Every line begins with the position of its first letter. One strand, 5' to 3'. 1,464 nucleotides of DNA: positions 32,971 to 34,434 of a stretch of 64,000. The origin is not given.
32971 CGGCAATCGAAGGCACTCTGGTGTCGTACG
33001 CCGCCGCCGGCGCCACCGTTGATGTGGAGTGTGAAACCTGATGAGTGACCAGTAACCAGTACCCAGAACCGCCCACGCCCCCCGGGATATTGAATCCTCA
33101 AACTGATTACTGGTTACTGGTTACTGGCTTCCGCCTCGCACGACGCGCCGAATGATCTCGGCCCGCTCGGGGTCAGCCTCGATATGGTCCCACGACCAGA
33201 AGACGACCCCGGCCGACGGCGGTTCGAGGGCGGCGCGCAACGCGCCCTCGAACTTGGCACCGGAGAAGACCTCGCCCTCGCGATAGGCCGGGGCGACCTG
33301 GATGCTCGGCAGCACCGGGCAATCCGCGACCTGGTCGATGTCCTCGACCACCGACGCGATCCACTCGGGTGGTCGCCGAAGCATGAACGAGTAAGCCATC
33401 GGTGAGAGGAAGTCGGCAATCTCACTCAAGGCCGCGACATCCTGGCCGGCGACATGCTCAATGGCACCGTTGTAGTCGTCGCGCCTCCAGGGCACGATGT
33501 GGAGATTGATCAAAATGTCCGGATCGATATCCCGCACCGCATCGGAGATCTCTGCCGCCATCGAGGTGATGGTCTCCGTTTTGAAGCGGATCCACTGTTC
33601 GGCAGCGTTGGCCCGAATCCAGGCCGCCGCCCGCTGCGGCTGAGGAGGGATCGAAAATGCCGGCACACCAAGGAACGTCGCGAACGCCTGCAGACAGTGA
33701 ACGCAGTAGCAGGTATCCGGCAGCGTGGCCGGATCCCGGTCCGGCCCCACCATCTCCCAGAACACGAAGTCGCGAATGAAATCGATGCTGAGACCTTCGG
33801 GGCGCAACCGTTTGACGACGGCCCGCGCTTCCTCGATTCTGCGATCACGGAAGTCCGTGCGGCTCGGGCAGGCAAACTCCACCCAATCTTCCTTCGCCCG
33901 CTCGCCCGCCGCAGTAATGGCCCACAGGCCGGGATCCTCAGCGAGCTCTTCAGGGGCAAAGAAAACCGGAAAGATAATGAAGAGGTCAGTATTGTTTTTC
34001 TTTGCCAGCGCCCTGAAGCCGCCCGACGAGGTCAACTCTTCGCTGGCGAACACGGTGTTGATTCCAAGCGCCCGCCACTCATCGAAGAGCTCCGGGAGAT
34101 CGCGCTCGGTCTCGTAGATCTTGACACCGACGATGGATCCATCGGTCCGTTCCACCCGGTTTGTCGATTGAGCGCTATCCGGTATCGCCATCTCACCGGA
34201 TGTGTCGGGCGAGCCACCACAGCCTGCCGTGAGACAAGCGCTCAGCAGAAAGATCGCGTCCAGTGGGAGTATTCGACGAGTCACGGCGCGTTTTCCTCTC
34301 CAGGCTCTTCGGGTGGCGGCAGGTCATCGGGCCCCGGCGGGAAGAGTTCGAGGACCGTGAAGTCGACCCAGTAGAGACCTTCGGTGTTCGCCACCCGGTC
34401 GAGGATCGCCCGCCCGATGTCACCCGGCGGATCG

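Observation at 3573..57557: Recurrent non-coding architecture: paired inverted arrays of degenerate tandem heptamers at gene junctions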

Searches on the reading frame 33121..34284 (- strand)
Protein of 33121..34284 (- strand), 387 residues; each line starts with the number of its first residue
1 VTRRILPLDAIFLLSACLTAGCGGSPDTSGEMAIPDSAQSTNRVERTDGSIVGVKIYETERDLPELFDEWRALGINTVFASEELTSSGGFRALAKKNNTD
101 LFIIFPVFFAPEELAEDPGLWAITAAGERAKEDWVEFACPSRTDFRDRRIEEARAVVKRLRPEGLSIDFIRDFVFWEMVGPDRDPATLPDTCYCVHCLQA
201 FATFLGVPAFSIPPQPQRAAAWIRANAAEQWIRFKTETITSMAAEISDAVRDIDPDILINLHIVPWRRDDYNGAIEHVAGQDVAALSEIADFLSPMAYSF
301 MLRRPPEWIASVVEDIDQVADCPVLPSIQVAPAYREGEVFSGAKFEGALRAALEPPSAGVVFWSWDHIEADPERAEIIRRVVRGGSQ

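Call 9: search_protein_families(library=pfam, proteins=[window:33121-34284:-])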
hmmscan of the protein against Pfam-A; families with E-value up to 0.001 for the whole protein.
window:33121-34284:- (387 aa): 1 family
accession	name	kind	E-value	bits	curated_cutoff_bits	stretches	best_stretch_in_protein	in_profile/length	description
PF14883.12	GHL13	-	0.00012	21.7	27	1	223-319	181-279/324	Hypothetical glycosyl hydrolase family 13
